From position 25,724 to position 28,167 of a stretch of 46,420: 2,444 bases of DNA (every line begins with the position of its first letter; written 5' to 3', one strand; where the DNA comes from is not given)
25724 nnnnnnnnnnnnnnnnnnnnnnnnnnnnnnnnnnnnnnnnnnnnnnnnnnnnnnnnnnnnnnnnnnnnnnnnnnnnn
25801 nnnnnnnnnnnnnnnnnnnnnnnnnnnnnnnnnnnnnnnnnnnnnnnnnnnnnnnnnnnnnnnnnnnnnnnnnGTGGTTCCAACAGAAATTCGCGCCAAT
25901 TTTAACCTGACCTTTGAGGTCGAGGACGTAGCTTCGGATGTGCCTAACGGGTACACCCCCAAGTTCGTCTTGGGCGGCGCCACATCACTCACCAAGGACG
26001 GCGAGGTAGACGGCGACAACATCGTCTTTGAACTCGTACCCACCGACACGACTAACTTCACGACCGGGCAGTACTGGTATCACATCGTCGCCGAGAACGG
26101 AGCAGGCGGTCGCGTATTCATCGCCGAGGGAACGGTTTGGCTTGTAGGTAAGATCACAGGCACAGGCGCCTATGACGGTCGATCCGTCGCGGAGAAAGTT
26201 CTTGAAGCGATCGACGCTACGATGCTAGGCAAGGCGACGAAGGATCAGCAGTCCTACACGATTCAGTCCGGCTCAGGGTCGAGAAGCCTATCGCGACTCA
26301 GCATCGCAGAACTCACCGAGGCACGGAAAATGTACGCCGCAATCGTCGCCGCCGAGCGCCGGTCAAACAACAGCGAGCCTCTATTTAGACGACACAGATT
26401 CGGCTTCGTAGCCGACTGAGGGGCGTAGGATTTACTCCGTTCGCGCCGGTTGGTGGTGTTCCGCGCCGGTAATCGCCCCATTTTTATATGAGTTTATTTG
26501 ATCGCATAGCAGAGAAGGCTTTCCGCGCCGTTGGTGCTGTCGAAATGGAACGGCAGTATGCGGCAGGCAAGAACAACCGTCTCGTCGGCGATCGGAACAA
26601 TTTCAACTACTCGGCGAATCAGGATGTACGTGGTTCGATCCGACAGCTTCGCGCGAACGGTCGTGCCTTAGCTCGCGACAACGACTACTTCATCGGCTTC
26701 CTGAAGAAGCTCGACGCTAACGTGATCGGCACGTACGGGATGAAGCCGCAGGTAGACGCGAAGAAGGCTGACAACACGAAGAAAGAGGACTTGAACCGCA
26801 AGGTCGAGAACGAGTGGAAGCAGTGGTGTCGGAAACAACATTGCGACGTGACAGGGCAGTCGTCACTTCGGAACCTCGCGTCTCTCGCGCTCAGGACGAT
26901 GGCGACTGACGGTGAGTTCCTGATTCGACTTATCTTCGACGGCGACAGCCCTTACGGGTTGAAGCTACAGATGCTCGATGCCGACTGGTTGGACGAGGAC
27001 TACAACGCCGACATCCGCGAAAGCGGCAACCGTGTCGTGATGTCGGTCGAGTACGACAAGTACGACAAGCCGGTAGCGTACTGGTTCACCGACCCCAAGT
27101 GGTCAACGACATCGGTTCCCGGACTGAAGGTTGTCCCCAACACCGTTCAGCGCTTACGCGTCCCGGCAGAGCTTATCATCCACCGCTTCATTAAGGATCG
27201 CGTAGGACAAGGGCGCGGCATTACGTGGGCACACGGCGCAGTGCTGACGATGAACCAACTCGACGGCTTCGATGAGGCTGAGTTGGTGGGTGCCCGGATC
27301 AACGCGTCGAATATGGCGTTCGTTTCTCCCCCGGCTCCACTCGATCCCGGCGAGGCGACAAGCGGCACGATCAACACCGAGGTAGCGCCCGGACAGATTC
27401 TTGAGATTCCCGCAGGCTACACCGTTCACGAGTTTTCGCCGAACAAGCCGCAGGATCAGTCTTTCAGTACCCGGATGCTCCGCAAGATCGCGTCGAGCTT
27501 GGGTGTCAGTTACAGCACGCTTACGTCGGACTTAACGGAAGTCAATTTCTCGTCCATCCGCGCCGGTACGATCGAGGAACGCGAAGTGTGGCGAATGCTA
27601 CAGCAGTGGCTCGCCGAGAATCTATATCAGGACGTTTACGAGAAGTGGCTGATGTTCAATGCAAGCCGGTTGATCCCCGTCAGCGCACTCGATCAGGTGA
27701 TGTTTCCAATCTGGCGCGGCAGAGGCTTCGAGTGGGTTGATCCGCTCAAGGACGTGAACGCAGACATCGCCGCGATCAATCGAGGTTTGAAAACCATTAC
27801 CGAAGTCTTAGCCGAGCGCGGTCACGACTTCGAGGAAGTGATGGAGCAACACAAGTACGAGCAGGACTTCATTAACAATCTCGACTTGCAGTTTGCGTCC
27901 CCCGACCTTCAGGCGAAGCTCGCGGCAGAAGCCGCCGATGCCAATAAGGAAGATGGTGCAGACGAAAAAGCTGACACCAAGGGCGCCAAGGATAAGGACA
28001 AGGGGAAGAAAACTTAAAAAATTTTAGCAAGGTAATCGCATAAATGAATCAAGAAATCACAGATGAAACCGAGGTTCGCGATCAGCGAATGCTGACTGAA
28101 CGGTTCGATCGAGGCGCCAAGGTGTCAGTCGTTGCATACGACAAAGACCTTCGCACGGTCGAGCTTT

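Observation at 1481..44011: Dispersed palindrome-containing motif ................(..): at least 11 copies, concentrated at the starts of transcription units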

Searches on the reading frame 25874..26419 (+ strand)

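Call 80: search_protein_families(library=pfam, proteins=[window:25874-26419:+], max_evalue=0.01)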
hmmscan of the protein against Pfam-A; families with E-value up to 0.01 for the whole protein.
window:25874-26419:+ (181 aa): 1 family
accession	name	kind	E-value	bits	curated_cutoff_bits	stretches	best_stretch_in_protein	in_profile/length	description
PF23926.2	LtfC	-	7.7e-05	23.6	27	1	8-89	13-98/100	LtfC-like, beta-sandwich domain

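Call 81: search_protein_families(library=phrogs, proteins=[window:25874-26419:+], max_evalue=0.01)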
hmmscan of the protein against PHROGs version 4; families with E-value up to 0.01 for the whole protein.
window:25874-26419:+ (181 aa): 3 families
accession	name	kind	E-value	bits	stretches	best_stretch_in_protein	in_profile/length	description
phrog_5774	-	connector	8e-28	98.2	1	2-174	3-169/177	head-tail joining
phrog_118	-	connector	4.1e-05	24.5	1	122-177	24-73/76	head-tail adaptor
phrog_1084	-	unknown function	0.0017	19.4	1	34-98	49-118/123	unknown function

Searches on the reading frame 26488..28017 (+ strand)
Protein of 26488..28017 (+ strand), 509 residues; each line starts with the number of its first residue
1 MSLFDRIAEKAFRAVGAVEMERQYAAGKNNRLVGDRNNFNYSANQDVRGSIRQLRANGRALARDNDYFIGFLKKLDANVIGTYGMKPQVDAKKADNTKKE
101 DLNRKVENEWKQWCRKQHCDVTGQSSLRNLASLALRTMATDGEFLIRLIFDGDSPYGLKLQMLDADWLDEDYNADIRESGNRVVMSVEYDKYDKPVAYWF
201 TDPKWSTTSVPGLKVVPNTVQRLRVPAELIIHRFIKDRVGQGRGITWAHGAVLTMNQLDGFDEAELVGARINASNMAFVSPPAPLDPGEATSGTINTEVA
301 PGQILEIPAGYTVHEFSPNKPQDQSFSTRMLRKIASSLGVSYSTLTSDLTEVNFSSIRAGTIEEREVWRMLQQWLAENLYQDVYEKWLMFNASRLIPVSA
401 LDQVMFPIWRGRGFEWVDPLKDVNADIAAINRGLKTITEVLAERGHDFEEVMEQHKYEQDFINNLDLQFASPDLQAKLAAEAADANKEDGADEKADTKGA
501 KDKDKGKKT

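Call 7: search_dna_similar(query=window:26488-28017:+, collection=phages, mode=protein, max_rows=25)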
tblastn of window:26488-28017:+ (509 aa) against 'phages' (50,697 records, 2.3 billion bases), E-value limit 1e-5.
Records with a match: 574; places in all: 575; records where one place covers at least 80% of the query: 282.
Best place of each record, by identity: <60% 574.
By first word of the organism name: Salmonella 91; Pseudomonas 57; Escherichia 42; Rhodobacter 39; Vibrio 35; Klebsiella 27; Bacteriophage 25; Ralstonia 23; Proteus 21; Aeromonas 16; and 58 more.
By host as written in the record: - 62; Rhodobacter capsulatus YW1 39; Pseudomonas aeruginosa 29; Escherichia coli 26; Salmonella enterica subsp. enterica serovar Typhimurium 25; Ralstonia solanacearum 21; Salmonella enterica 17; Proteus mirabilis 15; and 199 more.
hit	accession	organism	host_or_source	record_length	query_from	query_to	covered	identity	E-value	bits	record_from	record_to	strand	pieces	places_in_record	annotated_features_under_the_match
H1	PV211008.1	Roseobacter phage CRP-406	Roseobacter sp. FZCC0037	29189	1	470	92%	33.2%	9e-71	251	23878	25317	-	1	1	portal protein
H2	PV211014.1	Roseobacter phage CRP-831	Roseobacter sp. FZCC0196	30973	8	470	91%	33.5%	4e-71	252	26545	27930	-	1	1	portal protein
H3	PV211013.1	Roseobacter phage CRP-823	Roseobacter sp. FZCC0197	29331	8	470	91%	33.5%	5e-71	252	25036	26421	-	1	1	portal protein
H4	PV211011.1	Roseobacter phage CRP-821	Roseobacter sp. FZCC0197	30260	8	470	91%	33.5%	5e-71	252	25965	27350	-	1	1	portal protein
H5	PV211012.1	Roseobacter phage CRP-822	Roseobacter sp. FZCC0197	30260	8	470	91%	33.5%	5e-71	252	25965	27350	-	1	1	portal protein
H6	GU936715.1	Synechococcus phage S-CBS3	Synechococcus sp. CB0202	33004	13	469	90%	33.9%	2e-67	241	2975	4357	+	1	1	lambda-like phage portal protein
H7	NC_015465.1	Synechococcus phage S-CBS3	Synechococcus sp. CB0202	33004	13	469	90%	33.9%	2e-67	241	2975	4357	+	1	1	portal protein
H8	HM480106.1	Synechococcus phage S-CBS1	Synechococcus sp. CB0201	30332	7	469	91%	32.7%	2e-64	233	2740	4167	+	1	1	lambda-like phage portal protein | putative phage-like protein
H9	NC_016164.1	Synechococcus phage S-CBS1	Synechococcus sp. CB0201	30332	7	469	91%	32.7%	2e-64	233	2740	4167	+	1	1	portal protein | head-tail joining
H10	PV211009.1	Roseobacter phage CRP-701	Roseobacter sp. FZCC1911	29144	1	470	92%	32.2%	8e-68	242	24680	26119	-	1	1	portal protein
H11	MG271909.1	Synechococcus phage S-LBS1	Synechococcus sp. TCC793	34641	17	469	89%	32.7%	5e-62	225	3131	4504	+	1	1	portal protein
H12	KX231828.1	Enterobacter phage Arya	Enterobacter sp. CT7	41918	21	454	85%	34.1%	6e-63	228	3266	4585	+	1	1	putative portal protein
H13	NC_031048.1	Enterobacter phage Arya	Enterobacter sp. CT7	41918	21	454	85%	34.1%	6e-63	228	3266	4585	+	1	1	portal protein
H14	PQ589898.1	Escherichia phage Alux-21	Escherichia coli Eco-21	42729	22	454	85%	33.8%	3e-64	232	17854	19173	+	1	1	portal protein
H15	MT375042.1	Acinetobacter phage vB_AbaP_Alexa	Acinetobacter baumannii NIPH 201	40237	20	447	84%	33.9%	9e-66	236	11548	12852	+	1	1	portal protein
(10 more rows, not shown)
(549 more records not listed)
